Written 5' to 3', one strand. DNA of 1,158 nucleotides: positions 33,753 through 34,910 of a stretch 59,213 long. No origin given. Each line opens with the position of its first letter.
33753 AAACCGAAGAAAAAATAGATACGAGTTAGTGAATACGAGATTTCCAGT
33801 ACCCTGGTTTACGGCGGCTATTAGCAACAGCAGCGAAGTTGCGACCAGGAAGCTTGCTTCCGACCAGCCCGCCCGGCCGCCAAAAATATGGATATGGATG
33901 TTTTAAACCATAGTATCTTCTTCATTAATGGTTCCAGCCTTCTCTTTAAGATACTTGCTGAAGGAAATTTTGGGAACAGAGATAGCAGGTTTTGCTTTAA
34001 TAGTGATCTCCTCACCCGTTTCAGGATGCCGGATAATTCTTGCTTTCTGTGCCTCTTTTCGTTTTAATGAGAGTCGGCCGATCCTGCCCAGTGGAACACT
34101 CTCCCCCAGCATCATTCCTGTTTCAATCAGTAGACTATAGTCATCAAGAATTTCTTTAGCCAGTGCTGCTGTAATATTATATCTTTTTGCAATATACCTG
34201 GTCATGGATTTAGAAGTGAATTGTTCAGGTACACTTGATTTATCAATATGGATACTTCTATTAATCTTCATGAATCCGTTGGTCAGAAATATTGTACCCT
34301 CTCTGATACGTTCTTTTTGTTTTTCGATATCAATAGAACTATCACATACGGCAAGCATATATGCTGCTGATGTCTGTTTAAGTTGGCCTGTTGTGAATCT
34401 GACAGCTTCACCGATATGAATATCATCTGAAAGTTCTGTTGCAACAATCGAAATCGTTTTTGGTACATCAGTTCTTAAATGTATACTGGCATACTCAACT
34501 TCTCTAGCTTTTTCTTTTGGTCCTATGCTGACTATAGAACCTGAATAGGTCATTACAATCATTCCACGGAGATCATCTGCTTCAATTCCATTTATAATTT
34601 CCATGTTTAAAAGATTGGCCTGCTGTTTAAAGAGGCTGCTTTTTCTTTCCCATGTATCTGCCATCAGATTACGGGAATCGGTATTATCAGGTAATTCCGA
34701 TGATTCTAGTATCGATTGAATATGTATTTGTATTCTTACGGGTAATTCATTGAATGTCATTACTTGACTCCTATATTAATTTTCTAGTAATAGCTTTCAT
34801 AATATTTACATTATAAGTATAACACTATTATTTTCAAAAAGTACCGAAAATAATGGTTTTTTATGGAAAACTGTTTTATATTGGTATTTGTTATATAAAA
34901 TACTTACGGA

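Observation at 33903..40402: Candidate undescribed module: a 'novel domain-HU' protein divergent from an operon of its stand-alone paralog, a PPP-like phosphatase, a Hanks kinase and two membrane FHA proteins (one with an extracellular vWA)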

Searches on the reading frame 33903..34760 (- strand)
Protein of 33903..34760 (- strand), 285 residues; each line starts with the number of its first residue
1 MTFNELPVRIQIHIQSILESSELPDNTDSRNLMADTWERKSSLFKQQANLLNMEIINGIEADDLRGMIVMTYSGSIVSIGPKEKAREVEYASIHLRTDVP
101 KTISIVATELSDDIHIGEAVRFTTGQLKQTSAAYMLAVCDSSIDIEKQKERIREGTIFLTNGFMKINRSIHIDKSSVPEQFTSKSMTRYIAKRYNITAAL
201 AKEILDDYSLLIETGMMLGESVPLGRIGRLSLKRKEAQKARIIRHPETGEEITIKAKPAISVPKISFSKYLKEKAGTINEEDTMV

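Call 3: search_protein_families(library=pfam, proteins=[window:33903-34760:-], max_evalue=0.1)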
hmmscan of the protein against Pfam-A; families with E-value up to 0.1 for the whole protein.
window:33903-34760:- (285 aa): 3 families
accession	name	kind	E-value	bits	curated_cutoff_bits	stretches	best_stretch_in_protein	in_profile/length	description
PF00216.26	Bac_DNA_binding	-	2.3e-12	47.4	22.4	1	182-274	2-88/90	Bacterial DNA-binding protein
PF18291.6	HU-HIG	-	0.0028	18.1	26.2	1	179-236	30-87/125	HU domain fused to wHTH, Ig, or Glycine-rich motif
PF14491.11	DUF4435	-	0.04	14.1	27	0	14-115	95-201/238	Protein of unknown function (DUF4435)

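Call 4: search_protein_families(library=ncbifam, proteins=[window:33903-34760:-], max_evalue=0.1)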
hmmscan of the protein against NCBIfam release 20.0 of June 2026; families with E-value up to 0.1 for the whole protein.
window:33903-34760:- (285 aa): 7 families
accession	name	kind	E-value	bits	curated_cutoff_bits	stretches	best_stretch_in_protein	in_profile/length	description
NF001401.0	PRK00285.1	equivalog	4.2e-06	26.8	111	1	181-261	6-83/103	integration host factor subunit alpha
TIGR00987.1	himA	equivalog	0.00074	19.9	120.25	1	185-262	6-80/96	integration host factor subunit alpha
NF007945.0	PRK10664.1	equivalog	0.0011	19.5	157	1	189-273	9-87/90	nucleoid-associated protein HU-beta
NF001222.0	PRK00199.1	equivalog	0.004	17.3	115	1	202-275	27-90/95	integration host factor subunit beta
TIGR00988.1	hip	equivalog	0.017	15.5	119.95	1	199-274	20-89/94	integration host factor subunit beta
TIGR01201.1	HU_rel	subfamily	0.046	13.6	68.6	0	180-235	30-85/170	HU family DNA-binding protein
NF008023.0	PRK10753.1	equivalog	0.06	13.7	162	0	189-272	9-86/90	nucleoid-associated protein HU-alpha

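Call 26: search_protein_families(library=padloc, proteins=[window:33903-34760:-], max_evalue=0.01)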
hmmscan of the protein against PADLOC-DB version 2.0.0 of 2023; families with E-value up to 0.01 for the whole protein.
window:33903-34760:- (285 aa): 0 families

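Call 78: find_homologous_proteins(query=window:33903-34760:-)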
Query window:33903-34760:- (285 aa): 259 proteins with E <= 0.001 among 1369 candidates; the best 120 are listed.
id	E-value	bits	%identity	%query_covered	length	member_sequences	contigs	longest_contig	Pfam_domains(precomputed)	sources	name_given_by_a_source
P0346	5.6e-178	608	100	100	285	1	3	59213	PF00216.27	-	-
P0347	2.7e-145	501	80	100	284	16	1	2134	PF00216.27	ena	-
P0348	2.7e-143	494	79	100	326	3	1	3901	PF00216.27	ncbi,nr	ncbi:MAG: HU family DNA-binding protein [Spirochaetales bacterium]|nr:HU family DNA-binding protein 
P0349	3.3e-142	491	80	100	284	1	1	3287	PF00216.27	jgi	-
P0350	4.3e-140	484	77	100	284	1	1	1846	PF00216.27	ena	-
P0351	2.5e-136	471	73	100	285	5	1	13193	PF00216.27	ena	-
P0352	7.7e-136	470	73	100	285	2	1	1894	PF00216.27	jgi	-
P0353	1.1e-134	466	82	90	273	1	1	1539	PF00216.27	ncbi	-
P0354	4.8e-134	464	73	100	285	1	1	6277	PF00216.27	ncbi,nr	ncbi:MAG: HU family DNA-binding protein [Spirochaetaceae bacterium]|nr:HU family DNA-binding protein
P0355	1.1e-133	463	73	100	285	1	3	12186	PF00216.27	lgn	-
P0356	3.3e-133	461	72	100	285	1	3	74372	PF00216.27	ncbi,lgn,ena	-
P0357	4.7e-133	461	72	100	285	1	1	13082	PF00216.27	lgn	-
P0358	6.1e-133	460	72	99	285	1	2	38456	PF00216.27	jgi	-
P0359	1.1e-132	459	71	100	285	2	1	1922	PF00216.27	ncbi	-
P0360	1.1e-132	459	72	100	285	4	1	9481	PF00216.27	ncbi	-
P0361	1.6e-132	459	71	100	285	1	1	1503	PF00216.27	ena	-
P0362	2.9e-132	458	71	99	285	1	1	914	PF00216.27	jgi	-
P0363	9.6e-132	456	71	100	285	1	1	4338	PF00216.27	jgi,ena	-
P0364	9.9e-125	433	71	97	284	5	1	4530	PF00216.27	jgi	-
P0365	1.5e-121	423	69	100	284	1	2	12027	PF00216.27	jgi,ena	-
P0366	2.5e-120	419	65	100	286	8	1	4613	PF00216.27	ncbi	-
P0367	4.1e-119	415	67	100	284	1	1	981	PF00216.27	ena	-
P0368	8.4e-119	414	66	100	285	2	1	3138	PF00216.27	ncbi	-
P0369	8.6e-116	404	65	100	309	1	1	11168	PF00216.27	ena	-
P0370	1.2e-114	400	65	100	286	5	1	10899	PF00216.27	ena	-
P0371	2.9e-112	392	65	100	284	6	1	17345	PF00216.27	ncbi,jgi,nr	ncbi:MAG: hypothetical protein DRP84_03845 [Spirochaetes bacterium]|nr:MAG: hypothetical protein DRP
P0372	1.2e-111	390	60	99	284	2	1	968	PF00216.27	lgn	-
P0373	1.7e-109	383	82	76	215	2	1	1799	PF00216.27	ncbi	-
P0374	7.0e-105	368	59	99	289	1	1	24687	PF00216.27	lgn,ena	-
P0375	2.3e-104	367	57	100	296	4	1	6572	PF18291.7,PF00216.27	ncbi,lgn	-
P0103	2.4e-104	367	58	100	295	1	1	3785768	PF00216.27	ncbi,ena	-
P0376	6.5e-104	365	56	100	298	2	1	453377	PF18291.7,PF00216.27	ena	-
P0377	2.4e-103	363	58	99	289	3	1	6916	PF00216.27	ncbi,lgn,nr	ncbi:MAG: HU family DNA-binding protein [Spirochaetia bacterium]|nr:HU family DNA-binding protein [S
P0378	2.4e-102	360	56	99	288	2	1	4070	PF00216.27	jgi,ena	-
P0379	3.3e-101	356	57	98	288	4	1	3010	PF00216.27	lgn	-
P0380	7.0e-100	352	55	99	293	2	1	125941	PF00216.27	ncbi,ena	-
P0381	1.8e-99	351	55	100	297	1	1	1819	PF18291.7,PF00216.27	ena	-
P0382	8.7e-98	345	56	98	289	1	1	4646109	PF00216.27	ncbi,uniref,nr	ncbi:HU family DNA-binding protein [Breznakiella homolactica]|uniref:HU family DNA-binding protein n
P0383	3.2e-93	330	53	99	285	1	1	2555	PF00216.27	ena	-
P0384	1.8e-92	328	51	98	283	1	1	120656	PF00216.27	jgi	jgi:nucleoid DNA-binding protein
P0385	1.4e-89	318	50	98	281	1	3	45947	PF00216.27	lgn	-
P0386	2.6e-89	317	53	99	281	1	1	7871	PF00216.27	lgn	-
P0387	2.9e-88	314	54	99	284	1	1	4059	PF00216.27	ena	-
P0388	4.9e-88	313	52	98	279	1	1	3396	PF00216.27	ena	-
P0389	1.9e-86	308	61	80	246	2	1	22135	PF00216.27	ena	-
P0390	2.2e-86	308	52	99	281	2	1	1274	PF00216.27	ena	-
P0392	5.4e-84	300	49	99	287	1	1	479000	PF00216.27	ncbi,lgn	-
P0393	1.7e-83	298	52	96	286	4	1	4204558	PF18291.7,PF00216.27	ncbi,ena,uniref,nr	ncbi:HU family DNA-binding protein [Marispirochaeta aestuarii]|uniref:HU family DNA-binding protein 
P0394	4.7e-83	297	47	99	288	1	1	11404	PF00216.27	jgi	jgi:nucleoid DNA-binding protein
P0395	7.7e-83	296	50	96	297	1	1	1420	PF00216.27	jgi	jgi:nucleoid DNA-binding protein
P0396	8.6e-83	296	52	96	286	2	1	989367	PF00216.27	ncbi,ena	-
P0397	1.1e-82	296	51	99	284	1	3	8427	PF00216.27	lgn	-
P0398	4.7e-82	293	52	96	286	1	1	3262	PF00216.27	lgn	-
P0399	7.6e-82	293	48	98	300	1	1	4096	PF00216.27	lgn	-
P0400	1.4e-81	292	48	97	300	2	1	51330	PF00216.27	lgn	-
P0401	1.8e-81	292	50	96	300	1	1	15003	PF00216.27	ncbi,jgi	-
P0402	5.9e-81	290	48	96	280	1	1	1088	PF00216.27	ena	-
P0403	9.6e-81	289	47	99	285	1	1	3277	PF00216.27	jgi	-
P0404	2.5e-80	288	48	100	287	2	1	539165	PF18291.7,PF00216.27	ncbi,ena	-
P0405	3.3e-80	287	48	100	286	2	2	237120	PF00216.27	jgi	jgi:nucleoid DNA-binding protein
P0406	9.9e-80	286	49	98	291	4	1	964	PF00216.27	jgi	jgi:nucleoid DNA-binding protein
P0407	1.1e-79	286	47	99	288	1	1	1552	PF00216.27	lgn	-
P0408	1.9e-79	285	48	97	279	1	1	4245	PF00216.27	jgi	jgi:nucleoid DNA-binding protein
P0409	3.4e-79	284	47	97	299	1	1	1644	PF00216.27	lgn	-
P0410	6.1e-79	283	51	88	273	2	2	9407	PF00216.27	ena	-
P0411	7.1e-79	283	46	99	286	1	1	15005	PF00216.27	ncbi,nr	ncbi:MAG: HU family DNA-binding protein [Spirochaetales bacterium]|nr:HU family DNA-binding protein 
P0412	7.3e-79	283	46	98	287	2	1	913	PF00216.27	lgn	-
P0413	7.6e-79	283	47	98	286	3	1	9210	PF00216.27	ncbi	-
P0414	7.7e-79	283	46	98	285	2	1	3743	PF00216.27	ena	-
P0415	1.3e-78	282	48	98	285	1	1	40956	PF00216.27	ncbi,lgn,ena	-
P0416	5.4e-78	280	46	99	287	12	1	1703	PF00216.27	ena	-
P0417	6.0e-78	280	46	98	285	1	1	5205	PF00216.27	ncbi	-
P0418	8.6e-78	280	47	98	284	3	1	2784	PF00216.27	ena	-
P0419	1.1e-77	279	46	95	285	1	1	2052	PF00216.27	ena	-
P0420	1.1e-77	279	46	98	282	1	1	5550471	PF00216.27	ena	-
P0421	4.0e-77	277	47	96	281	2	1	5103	PF00216.27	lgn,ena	-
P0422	6.4e-77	277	45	99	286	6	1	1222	PF00216.27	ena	-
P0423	9.1e-77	276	46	98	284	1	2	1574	PF00216.27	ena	-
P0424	1.6e-76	275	44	96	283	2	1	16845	PF00216.27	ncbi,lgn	-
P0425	1.7e-76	275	47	97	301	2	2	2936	PF00216.27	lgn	-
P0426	1.8e-76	275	48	97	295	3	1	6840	PF00216.27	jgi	jgi:nucleoid DNA-binding protein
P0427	2.4e-76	275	45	98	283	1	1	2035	PF00216.27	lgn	-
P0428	2.7e-76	275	47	96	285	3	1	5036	PF00216.27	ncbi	-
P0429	4.0e-76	274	47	96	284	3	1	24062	PF00216.27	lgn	-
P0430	4.2e-76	274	47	96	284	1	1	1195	PF00216.27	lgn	-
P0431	9.9e-76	273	46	99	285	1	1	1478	PF00216.27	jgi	jgi:nucleoid DNA-binding protein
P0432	2.4e-75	271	45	98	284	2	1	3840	PF00216.27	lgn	-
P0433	3.0e-75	271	47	97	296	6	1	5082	PF00216.27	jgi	jgi:nucleoid DNA-binding protein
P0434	3.7e-75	271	46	97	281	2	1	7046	PF00216.27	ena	-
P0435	5.2e-75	270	49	100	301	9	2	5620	PF00216.27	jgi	jgi:nucleoid DNA-binding protein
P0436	6.1e-75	270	48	100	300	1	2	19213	PF00216.27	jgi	jgi:nucleoid DNA-binding protein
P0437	6.4e-75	270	48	96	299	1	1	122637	PF00216.27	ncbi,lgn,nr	ncbi:MAG: HU family DNA-binding protein [Spirochaetes bacterium]|nr:HU family DNA-binding protein [S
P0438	1.5e-74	269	46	98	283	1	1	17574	PF00216.27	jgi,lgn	-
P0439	2.2e-74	268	48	97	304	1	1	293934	PF00216.27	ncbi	ncbi:MAG: HU family DNA-binding protein [Spirochaetota bacterium]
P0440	2.9e-74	268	49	96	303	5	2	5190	PF00216.27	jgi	-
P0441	3.0e-74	268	47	96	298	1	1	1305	PF00216.27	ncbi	-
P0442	6.8e-74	267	46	97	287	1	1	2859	PF00216.27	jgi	-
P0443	7.3e-74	267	47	97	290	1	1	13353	PF00216.27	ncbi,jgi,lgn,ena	jgi:nucleoid DNA-binding protein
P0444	9.2e-74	266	47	96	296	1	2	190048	PF00216.27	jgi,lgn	-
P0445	1.1e-73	266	48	97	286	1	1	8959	PF00216.27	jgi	jgi:nucleoid DNA-binding protein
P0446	1.4e-73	266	45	97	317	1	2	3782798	PF00216.27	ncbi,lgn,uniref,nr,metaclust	ncbi:HU family DNA-binding protein [Salinispira pacifica]|uniref:HU domain-containing protein n=1 Ta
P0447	1.5e-73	266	45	97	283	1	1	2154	PF00216.27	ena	-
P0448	2.3e-73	265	48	96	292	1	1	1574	PF00216.27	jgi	jgi:nucleoid DNA-binding protein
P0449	3.5e-73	264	48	100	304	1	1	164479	PF00216.27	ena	-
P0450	4.3e-73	264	48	100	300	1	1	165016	PF00216.27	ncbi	-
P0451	4.3e-73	264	44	97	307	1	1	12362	PF00216.27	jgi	-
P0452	4.4e-73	264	47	97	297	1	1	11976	PF00216.27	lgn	-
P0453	4.4e-73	264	47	96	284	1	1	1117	PF00216.27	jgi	jgi:nucleoid DNA-binding protein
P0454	5.3e-73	264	46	100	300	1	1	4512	PF00216.27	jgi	jgi:nucleoid DNA-binding protein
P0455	7.3e-73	263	44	98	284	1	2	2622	PF00216.27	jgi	jgi:nucleoid DNA-binding protein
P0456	9.0e-73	263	47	97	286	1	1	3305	PF00216.27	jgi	jgi:nucleoid DNA-binding protein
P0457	1.0e-72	263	45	95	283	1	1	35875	PF00216.27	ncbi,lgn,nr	ncbi:MAG: HU family DNA-binding protein [Spirochaetales bacterium]|nr:HU family DNA-binding protein 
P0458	1.1e-72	263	48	97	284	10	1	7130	PF00216.27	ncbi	-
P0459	2.1e-72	262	44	98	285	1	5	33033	PF00216.27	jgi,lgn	jgi:nucleoid DNA-binding protein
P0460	2.1e-72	262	46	97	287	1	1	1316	PF00216.27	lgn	-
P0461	2.3e-72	262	48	97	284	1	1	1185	PF00216.27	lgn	-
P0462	4.6e-72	261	46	97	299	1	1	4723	PF00216.27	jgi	jgi:nucleoid DNA-binding protein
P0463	4.7e-72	261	46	99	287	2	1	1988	PF00216.27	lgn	-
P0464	5.6e-72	260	46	97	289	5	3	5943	PF00216.27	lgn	-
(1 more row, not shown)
